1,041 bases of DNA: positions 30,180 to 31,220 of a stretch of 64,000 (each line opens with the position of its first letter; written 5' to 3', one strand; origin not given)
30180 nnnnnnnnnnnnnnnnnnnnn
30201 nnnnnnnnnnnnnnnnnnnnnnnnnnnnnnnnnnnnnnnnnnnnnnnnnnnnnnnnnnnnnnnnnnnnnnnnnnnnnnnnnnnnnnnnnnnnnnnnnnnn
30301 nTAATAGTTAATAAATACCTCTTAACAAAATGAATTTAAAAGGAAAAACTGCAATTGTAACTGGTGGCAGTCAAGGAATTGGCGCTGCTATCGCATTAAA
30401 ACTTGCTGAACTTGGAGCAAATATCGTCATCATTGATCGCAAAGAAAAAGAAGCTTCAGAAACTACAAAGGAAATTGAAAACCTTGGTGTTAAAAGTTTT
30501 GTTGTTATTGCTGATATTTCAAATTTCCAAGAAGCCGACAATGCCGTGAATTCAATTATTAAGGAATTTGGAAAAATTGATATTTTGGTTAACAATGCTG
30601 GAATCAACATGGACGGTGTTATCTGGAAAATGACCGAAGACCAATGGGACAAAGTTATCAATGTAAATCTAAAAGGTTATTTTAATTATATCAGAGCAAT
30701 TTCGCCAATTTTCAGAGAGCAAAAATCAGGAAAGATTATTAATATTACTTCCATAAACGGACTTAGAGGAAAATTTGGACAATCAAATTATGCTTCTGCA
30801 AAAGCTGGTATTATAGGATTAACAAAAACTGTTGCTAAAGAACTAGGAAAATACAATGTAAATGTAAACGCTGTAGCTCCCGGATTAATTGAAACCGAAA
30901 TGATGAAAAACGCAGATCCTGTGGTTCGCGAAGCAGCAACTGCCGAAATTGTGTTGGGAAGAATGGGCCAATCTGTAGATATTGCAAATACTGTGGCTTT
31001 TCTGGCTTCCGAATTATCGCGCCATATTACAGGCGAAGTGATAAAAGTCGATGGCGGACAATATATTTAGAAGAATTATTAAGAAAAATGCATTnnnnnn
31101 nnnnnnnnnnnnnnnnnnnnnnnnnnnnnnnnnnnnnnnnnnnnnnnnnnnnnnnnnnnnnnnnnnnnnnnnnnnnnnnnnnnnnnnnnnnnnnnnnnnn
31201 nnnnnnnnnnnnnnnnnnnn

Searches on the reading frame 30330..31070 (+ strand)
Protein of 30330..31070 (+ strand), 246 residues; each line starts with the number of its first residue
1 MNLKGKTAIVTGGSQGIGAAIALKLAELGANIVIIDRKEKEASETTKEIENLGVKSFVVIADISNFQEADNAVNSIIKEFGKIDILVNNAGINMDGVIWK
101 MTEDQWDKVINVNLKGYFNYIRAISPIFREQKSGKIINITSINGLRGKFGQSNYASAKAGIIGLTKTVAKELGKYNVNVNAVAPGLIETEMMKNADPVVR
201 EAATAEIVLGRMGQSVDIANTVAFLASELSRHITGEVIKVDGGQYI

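Call 9: search_protein_families(library=pfam, proteins=[window:30330-31070:+])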
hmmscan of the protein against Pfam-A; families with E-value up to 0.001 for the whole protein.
window:30330-31070:+ (246 aa): 6 families
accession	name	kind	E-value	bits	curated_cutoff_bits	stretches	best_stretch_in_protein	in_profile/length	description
PF13561.12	adh_short_C2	-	1.1e-64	218.7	27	1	15-243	6-234/236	Enoyl-(Acyl carrier protein) reductase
PF00106.31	adh_short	-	4.9e-64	215.9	26.6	1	6-195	1-190/195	short chain dehydrogenase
PF08659.16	KR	-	5.9e-22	78.9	22.6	1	7-161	2-156/180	KR domain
PF23441.1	SDR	-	1.3e-05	25.1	27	1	154-245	163-256/258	SDR-like rossmann domain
PF01370.27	Epimerase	-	7.2e-05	22.7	20.9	1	9-111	2-93/240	NAD dependent epimerase/dehydratase family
PF01073.25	3Beta_HSD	-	0.0001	21.9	22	1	9-123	1-102/280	3-beta hydroxysteroid dehydrogenase/isomerase family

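Call 46: search_protein_families(library=ncbifam, max_evalue=1e-10, proteins=[window:30330-31070:+])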
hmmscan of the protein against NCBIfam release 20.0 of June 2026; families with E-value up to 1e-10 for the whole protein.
window:30330-31070:+ (246 aa): 219 families (the best 25 are shown)
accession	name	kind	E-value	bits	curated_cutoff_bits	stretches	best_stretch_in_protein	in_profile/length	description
NF004198.0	PRK05653.1-3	equivalog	2.4e-86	289.3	296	1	3-246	5-248/248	3-oxoacyl-ACP reductase FabG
TIGR01830.1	3oxo_ACP_reduc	equivalog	6.9e-85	284.6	297.75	1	8-243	1-237/239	3-oxoacyl-[acyl-carrier-protein] reductase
NF004197.0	PRK05653.1-1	equivalog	5.7e-76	255.4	332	1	2-245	4-247/249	3-oxoacyl-ACP reductase FabG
NF009466.0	PRK12826.1-2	subfamily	5.7e-73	245.4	222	1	6-245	4-245/248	3-oxoacyl-ACP reductase FabG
TIGR01829.1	AcAcCoA_reduct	subfamily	5e-72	242.4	302.1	1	6-246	1-242/242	acetoacetyl-CoA reductase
NF005559.1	PRK07231.1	subfamily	6.2e-71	238.8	215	1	3-245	2-248/249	glucose 1-dehydrogenase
NF009464.0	PRK12824.1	subfamily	5e-70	236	269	1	6-246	3-244/245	3-oxoacyl-ACP reductase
NF004200.0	PRK05653.1-5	equivalog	1.7e-67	227.5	273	1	6-243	3-240/242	3-oxoacyl-ACP reductase FabG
NF006070.0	PRK08213.1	subfamily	6e-66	222.6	279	1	2-244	9-256/259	gluconate 5-dehydrogenase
NF004199.0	PRK05653.1-4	equivalog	2e-65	220.8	301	1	1-245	1-246/247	3-oxoacyl-ACP reductase FabG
NF052558.1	MBtsdlDhBudC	equivalog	4.6e-65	219.6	270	1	4-244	2-241/250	meso-2,3-butanediol dehydrogenase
NF004791.0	PRK06138.1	equivalog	3.1e-64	216.7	312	1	1-245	1-250/252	SDR family oxidoreductase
NF009546.0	PRK12935.1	equivalog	3.3e-64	216.8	418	1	2-246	3-247/247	acetoacetyl-CoA reductase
NF053542.1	FlxB_rubin_SDR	equivalog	3.9e-64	216.6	340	1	6-243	1-238/239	flexirubin biosynthesis SDR family reductase FlxB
NF009468.0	PRK12826.1-4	equivalog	7.6e-62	209.3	318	1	2-245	4-248/256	SDR family oxidoreductase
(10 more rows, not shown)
